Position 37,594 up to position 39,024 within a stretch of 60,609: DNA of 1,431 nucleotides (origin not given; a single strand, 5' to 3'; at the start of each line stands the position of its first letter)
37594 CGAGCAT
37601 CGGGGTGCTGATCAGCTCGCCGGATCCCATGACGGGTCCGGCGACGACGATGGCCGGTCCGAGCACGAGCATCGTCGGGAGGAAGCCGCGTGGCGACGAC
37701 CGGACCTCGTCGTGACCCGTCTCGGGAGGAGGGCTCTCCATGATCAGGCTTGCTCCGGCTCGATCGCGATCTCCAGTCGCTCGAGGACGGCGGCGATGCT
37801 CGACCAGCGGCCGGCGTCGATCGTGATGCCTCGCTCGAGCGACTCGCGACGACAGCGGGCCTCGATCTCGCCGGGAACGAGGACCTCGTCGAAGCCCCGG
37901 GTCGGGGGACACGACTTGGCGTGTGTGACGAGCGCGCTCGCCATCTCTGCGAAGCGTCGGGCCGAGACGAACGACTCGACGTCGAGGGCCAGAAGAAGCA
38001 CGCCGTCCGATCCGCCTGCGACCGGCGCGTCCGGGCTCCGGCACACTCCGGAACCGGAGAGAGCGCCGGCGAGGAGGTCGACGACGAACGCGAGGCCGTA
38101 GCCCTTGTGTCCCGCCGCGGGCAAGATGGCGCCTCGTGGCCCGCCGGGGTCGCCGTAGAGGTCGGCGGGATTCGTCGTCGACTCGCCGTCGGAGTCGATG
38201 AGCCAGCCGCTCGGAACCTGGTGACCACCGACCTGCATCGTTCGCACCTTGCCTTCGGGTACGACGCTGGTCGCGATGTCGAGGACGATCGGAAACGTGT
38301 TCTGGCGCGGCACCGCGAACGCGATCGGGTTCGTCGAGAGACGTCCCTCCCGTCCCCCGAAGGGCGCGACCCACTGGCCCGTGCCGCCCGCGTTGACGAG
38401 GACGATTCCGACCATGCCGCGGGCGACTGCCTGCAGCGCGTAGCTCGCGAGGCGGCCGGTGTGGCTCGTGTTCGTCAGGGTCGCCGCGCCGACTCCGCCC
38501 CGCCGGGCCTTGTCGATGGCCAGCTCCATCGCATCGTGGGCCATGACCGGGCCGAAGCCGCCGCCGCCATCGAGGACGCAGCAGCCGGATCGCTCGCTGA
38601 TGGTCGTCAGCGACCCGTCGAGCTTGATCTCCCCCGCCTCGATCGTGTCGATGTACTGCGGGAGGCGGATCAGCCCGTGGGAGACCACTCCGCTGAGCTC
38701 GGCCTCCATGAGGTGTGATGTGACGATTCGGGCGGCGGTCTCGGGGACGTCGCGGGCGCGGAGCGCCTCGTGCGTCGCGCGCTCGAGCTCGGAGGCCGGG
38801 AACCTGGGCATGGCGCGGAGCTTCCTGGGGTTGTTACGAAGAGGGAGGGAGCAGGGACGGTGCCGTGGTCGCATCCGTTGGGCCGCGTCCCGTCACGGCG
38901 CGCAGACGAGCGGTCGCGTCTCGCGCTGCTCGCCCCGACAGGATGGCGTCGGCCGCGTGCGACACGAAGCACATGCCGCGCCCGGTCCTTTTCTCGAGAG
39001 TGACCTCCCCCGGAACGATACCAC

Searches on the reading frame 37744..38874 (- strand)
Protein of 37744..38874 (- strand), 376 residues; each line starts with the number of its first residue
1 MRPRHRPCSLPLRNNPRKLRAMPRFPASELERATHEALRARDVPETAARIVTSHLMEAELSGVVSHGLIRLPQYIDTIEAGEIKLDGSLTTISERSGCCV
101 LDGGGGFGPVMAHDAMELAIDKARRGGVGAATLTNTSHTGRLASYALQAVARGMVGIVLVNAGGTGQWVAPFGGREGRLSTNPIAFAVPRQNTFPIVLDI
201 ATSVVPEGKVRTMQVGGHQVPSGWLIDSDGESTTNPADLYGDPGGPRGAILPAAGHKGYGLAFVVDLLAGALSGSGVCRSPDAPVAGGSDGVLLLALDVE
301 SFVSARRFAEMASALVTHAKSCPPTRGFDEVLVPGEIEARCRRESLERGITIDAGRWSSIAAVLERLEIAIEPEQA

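Call 66: search_protein_families(library=pfam, proteins=[window:37744-38874:-], max_evalue=0.00001)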
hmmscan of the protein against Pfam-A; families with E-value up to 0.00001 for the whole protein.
window:37744-38874:- (376 aa): 1 family
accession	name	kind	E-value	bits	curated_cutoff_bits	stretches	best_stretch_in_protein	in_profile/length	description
PF02615.19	Ldh_2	-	7.3e-105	351.2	38.8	1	26-360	2-332/333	Malate/L-lactate dehydrogenase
